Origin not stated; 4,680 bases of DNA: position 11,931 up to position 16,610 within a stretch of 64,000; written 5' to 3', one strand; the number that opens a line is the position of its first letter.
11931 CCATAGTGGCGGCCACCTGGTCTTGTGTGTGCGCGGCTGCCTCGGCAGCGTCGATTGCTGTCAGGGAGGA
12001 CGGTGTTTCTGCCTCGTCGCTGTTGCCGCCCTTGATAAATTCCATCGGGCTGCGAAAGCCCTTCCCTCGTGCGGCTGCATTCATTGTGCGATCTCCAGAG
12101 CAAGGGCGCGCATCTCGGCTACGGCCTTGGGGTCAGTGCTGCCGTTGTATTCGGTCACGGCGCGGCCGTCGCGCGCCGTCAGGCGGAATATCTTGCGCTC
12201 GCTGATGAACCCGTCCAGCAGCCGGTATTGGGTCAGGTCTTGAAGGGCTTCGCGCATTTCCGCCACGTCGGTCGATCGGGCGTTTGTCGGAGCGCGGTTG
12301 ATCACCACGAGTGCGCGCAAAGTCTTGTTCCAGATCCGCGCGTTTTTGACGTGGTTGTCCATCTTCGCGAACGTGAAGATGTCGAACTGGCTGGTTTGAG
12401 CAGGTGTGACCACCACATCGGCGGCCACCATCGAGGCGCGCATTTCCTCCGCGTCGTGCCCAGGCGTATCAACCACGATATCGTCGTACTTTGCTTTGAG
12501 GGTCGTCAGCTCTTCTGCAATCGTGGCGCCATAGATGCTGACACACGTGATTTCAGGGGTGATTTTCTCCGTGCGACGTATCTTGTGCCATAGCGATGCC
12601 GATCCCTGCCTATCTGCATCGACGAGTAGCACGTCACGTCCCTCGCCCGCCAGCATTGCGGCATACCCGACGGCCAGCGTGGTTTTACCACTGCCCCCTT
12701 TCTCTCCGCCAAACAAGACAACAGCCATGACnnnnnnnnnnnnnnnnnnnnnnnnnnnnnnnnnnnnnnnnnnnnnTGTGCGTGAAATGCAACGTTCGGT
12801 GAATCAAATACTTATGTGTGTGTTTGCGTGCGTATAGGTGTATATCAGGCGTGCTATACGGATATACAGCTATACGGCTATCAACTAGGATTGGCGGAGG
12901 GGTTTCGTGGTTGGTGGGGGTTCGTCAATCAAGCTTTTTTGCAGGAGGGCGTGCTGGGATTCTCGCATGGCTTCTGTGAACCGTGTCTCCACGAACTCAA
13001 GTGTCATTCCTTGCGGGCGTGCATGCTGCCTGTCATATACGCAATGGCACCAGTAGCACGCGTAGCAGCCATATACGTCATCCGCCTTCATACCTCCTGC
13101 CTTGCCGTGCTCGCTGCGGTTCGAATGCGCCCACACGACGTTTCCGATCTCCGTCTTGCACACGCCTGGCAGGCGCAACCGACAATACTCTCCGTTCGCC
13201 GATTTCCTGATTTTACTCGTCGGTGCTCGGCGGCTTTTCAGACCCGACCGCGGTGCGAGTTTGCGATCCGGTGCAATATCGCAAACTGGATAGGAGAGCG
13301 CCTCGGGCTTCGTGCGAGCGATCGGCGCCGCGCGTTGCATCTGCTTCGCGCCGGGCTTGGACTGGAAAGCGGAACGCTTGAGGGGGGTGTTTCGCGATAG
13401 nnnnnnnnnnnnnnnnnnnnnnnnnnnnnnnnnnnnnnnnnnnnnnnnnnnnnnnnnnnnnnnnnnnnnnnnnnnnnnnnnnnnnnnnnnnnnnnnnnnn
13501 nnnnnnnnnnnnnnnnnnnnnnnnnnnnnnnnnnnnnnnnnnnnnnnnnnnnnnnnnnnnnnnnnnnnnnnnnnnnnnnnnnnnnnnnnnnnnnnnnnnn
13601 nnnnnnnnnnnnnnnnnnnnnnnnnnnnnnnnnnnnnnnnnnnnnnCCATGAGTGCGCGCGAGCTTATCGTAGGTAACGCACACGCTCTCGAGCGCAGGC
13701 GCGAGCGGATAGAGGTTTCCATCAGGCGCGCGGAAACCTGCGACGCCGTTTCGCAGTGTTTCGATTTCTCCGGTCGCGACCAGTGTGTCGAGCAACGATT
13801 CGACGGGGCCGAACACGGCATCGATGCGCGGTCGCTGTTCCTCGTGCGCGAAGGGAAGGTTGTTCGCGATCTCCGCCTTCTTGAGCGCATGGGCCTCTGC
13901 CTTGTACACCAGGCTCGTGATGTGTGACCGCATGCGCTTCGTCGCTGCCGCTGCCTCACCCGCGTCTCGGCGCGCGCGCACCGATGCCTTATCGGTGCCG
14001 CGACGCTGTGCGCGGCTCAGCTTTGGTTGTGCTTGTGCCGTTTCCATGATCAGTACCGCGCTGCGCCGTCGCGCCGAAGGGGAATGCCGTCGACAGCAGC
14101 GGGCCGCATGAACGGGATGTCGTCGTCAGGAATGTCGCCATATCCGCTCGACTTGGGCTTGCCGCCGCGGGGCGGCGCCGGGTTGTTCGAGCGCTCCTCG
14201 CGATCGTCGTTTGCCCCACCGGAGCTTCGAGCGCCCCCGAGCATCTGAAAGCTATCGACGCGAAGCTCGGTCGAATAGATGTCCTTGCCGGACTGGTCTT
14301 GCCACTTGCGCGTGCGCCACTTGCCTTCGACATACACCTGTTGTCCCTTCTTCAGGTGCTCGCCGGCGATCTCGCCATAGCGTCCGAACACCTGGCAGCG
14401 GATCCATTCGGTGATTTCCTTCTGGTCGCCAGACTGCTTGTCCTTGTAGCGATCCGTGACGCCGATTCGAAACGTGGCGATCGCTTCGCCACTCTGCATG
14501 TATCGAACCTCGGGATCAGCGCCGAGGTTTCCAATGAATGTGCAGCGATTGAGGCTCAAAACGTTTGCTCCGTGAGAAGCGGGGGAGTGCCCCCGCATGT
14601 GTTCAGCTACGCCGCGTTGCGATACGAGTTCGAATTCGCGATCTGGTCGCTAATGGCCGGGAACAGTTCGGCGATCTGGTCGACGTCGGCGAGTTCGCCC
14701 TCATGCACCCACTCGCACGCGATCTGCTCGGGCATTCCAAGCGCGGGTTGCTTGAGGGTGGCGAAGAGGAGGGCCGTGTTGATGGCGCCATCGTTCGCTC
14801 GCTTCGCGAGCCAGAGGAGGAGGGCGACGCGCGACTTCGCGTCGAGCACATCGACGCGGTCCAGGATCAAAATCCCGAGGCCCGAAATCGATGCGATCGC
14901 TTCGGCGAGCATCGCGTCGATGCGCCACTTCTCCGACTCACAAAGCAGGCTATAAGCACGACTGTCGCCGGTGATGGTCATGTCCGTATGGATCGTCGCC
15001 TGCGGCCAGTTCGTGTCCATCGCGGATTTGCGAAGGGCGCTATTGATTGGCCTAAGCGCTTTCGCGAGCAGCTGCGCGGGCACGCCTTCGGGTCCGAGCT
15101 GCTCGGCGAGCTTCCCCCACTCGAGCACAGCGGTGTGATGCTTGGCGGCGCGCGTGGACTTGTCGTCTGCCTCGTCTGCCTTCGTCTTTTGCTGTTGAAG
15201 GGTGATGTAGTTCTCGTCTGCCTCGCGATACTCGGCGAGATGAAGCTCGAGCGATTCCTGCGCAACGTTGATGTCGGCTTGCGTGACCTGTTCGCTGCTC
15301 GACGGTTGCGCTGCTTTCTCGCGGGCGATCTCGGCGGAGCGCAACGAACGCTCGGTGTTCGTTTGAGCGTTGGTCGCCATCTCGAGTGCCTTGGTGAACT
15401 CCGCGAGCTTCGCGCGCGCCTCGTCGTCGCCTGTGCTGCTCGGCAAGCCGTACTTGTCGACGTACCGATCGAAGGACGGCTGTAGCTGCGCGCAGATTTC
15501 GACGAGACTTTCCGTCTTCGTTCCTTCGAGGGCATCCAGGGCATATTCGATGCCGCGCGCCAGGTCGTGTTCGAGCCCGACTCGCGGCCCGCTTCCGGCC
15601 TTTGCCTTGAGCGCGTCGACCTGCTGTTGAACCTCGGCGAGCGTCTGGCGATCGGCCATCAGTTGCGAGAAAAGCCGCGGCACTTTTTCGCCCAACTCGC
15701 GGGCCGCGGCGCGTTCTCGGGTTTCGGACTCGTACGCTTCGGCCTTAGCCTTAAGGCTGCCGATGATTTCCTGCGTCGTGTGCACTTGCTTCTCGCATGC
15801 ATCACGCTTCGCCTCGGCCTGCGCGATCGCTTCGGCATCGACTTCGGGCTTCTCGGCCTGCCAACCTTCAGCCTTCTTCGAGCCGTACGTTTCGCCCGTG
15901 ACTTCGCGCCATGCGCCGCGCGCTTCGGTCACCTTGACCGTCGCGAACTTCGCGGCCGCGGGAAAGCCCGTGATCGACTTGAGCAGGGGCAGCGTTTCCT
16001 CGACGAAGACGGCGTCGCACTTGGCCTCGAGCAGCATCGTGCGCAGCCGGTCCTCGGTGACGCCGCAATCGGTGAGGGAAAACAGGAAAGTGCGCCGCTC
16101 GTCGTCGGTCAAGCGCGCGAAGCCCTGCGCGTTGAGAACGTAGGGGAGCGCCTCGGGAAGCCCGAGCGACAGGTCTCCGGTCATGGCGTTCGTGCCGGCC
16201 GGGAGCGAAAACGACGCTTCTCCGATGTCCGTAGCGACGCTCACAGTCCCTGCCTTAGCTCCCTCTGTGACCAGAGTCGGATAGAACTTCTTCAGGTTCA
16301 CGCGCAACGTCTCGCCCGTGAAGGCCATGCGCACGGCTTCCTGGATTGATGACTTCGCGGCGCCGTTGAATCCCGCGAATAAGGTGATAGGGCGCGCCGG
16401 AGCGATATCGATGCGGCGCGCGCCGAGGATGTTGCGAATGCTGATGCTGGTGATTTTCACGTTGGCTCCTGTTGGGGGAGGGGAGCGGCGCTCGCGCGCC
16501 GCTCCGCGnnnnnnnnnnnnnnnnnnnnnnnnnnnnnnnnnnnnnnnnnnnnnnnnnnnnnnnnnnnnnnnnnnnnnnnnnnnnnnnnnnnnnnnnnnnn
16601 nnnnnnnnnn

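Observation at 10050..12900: Plasmid-type replicon (TrfA + iteron oriV + ParA/ParG) inside a complete phage genome: candidate phage-plasmid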

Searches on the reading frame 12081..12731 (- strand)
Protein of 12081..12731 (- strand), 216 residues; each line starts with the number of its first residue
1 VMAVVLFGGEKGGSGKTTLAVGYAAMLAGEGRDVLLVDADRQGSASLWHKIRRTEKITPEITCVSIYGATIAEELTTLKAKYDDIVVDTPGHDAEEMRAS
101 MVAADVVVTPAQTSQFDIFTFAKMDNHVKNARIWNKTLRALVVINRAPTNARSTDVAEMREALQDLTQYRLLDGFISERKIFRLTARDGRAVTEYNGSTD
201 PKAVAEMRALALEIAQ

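Call 5: search_protein_families(library=pfam, proteins=[window:12081-12731:-], max_evalue=0.01)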
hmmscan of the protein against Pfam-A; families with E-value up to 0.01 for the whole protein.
window:12081-12731:- (216 aa): 10 families
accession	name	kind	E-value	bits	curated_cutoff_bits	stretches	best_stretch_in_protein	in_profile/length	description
PF13614.12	AAA_31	-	1.1e-17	65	27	2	3-55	2-54/177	AAA domain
PF09140.17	MipZ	-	1.5e-15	57.6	20.7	1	4-156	2-176/262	ATPase MipZ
PF01656.29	CbiA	-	1.4e-13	51.4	25.4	1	8-183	4-117/125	CobQ/CobB/MinD/ParA nucleotide binding domain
PF07015.17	VirC1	-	1.2e-07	31.7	24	1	2-182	1-182/231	VirC1 protein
PF02374.21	ArsA_ATPase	-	2.2e-05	24.3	24.3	1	2-69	1-70/305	Anion-transporting ATPase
PF06564.18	CBP_BcsQ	-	5.4e-05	23.3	21.3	0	2-40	1-39/234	Cellulose biosynthesis protein BcsQ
PF00448.28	SRP54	-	0.00029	21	22.7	1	4-111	3-115/196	SRP54-type protein, GTPase domain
PF10609.15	ParA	-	0.00035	20.5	27.1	1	5-44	6-45/246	NUBPL iron-transfer P-loop NTPase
PF00009.33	GTP_EFTU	-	0.00079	19.5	26.5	1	14-150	14-134/188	Elongation factor Tu GTP binding domain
PF13479.12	AAA_24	-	0.0019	18.5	27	1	11-105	10-88/195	AAA domain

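Call 57: search_protein_families(library=phrogs, proteins=[window:12081-12731:-], max_evalue=0.01)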
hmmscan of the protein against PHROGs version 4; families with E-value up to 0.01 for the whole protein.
window:12081-12731:- (216 aa): 1 family
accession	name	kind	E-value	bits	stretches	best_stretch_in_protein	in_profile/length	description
phrog_164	-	DNA, RNA and nucleotide metabolism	1.1e-42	147.8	1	2-215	224-470/500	ParA-like partition protein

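Call 59: search_solved_structures(query=window:12081-12731:-, max_evalue=0.001)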
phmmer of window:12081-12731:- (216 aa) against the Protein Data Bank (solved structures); distinct sequences matched with E-value up to 0.001: 19.
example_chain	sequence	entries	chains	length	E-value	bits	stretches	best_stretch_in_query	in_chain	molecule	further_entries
4dzz_A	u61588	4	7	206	1.4e-11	47.7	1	2-214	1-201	Plasmid partitioning protein ParF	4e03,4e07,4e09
5u1g_D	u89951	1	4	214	1.6e-11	47.5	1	2-214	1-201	ParA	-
8ray_B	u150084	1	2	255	4.1e-08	36.4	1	4-95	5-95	ParA family protein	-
2xj4_A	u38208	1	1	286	1.5e-07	34.5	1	4-123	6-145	MIPZ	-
2xit_A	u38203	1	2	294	1.7e-07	34.3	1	4-123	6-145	MIPZ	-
1wcv_1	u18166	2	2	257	1.8e-07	34.3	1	7-51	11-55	SEGREGATION PROTEIN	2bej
2xj9_A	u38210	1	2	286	6.4e-07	32.5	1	4-123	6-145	MIPZ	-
2bek_A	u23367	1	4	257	2.4e-06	30.6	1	7-51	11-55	SEGREGATION PROTEIN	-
6iub_A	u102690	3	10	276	3.4e-06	30.1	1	4-86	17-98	SpoOJ regulator (Soj)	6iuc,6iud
3cwq_A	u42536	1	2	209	8.6e-06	28.8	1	6-211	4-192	ParA family chromosome partitioning protein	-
3k9g_A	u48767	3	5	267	1.3e-05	28.2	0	5-67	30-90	PF-32 protein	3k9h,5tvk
8jmj_A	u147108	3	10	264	3.7e-05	26.7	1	4-86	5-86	SpoOJ regulator (Soj)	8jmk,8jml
7dut_A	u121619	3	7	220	4.6e-05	26.4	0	7-130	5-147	SOJ protein (Soj)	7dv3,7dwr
1f48_A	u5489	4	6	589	8.9e-05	25.5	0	6-43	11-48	ARSENITE-TRANSLOCATING ATPASE | ARSENICAL PUMP-DRIVING ATPASE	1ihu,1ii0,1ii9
3pg5_A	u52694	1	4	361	0.00022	24.2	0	4-82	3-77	Uncharacterized protein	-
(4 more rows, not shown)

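Call 94: search_protein_families(library=ncbifam, proteins=[window:12081-12731:-], max_evalue=0.001)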
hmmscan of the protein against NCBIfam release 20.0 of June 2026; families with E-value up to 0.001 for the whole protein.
window:12081-12731:- (216 aa): 16 families
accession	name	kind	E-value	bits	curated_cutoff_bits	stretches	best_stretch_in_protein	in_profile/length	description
NF041546.1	ParA_partition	equivalog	5.6e-48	163.2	180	1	10-212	7-202/203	ParA family partition ATPase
TIGR03371.1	cellulose_yhjQ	equivalog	1.2e-08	34.7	157.85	1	2-44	1-43/246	cellulose biosynthesis protein BcsQ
NF010423.0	PRK13849.1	equivalog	1.2e-08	34.6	313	1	2-182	1-182/231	conjugal transfer ATPase VirC1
TIGR03453.1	partition_RepA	equivalog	6.3e-07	28.6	348.45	1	2-49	107-151/387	plasmid partitioning protein RepA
NF010259.0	PRK13705.1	equivalog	1.8e-06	27.1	725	1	4-66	108-171/388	plasmid-partitioning protein SopA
NF053622.1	ATPseBagAMYCTU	equivalog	1.9e-06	27.5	400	1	10-49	14-54/325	ATPase BagA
TIGR01969.1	minD_arch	subfamily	2.1e-06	27.1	201.75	1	6-40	4-38/251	cell division ATPase MinD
TIGR00345.1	GET3_arsA_TRC40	subfamily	4.8e-06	26.3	135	1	7-149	2-136/299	TRC40/GET3/ArsA family transport-energizing ATPase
NF041283.1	PrgP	equivalog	4.8e-06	26.1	400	0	4-47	4-48/297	ParA superfamily DNA segregation protein PrgP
NF047398.1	AAA_KGGVGR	domain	6.6e-06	26.6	90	1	2-40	2-40/190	KGGVGR-motif variant AAA ATPase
TIGR01007.1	eps_fam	subfamily_domain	7.1e-05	22.4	108.05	0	5-44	20-59/204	polysaccharide biosynthesis tyrosine autokinase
TIGR03815.1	CpaE_hom_Actino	equivalog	9.1e-05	21.7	154.45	0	5-44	114-153/340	septum site-determining protein Ssd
TIGR01968.1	minD_bact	equivalog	0.00011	21.7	212.9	0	4-40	3-39/261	septum site-determining protein MinD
TIGR04291.1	arsen_driv_ArsA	equivalog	0.00011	21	650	1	6-41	7-41/565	arsenical pump-driving ATPase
NF050088.1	Get3_fold_NosAFP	equivalog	0.00017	20.7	325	1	3-73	2-75/364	Get3/ArsA fold putative tail anchor-mediating ATPase NosAFP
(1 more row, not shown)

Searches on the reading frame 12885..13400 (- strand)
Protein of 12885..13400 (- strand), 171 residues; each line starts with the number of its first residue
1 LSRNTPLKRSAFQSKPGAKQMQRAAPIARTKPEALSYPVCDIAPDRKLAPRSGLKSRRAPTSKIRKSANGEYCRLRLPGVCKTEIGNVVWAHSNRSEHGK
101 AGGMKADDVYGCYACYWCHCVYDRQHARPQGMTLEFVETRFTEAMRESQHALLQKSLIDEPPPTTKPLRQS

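Call 57: search_protein_families(library=phrogs, proteins=[window:12885-13400:-], max_evalue=0.01)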
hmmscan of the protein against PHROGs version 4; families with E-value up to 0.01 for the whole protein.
window:12885-13400:- (171 aa): 2 families
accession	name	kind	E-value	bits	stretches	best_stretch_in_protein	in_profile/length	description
phrog_131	-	DNA, RNA and nucleotide metabolism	5.2e-25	89.1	1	55-159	25-125/131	HNH endonuclease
phrog_7109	-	unknown function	0.0026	18.6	1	102-125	7-30/62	-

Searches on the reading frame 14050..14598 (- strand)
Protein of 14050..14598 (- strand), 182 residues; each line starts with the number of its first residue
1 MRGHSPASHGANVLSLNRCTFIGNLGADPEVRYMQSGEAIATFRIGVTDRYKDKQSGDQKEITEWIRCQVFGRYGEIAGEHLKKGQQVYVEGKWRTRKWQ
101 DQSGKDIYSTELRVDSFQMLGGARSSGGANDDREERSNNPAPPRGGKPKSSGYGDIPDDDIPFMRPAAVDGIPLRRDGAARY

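Call 5: search_protein_families(library=pfam, proteins=[window:14050-14598:-], max_evalue=0.01)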
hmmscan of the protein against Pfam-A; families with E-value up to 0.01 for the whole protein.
window:14050-14598:- (182 aa): 1 family
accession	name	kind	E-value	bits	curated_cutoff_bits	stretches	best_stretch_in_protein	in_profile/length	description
PF00436.31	SSB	-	1.4e-33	115.5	26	1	16-120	1-104/104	Single-strand binding protein family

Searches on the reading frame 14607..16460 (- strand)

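Call 19: search_protein_families(library=phrogs, proteins=[window:14607-16460:-], max_evalue=0.001)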
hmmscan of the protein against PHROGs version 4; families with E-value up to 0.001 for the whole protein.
window:14607-16460:- (617 aa): 2 families
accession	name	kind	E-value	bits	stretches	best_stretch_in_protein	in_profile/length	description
phrog_77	-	DNA, RNA and nucleotide metabolism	4.6e-22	79.4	2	205-551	639-914/967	SbcC-like subunit of palindrome specific endonuclease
phrog_1499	-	unknown function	2.3e-09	38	1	1-81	3-78/427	-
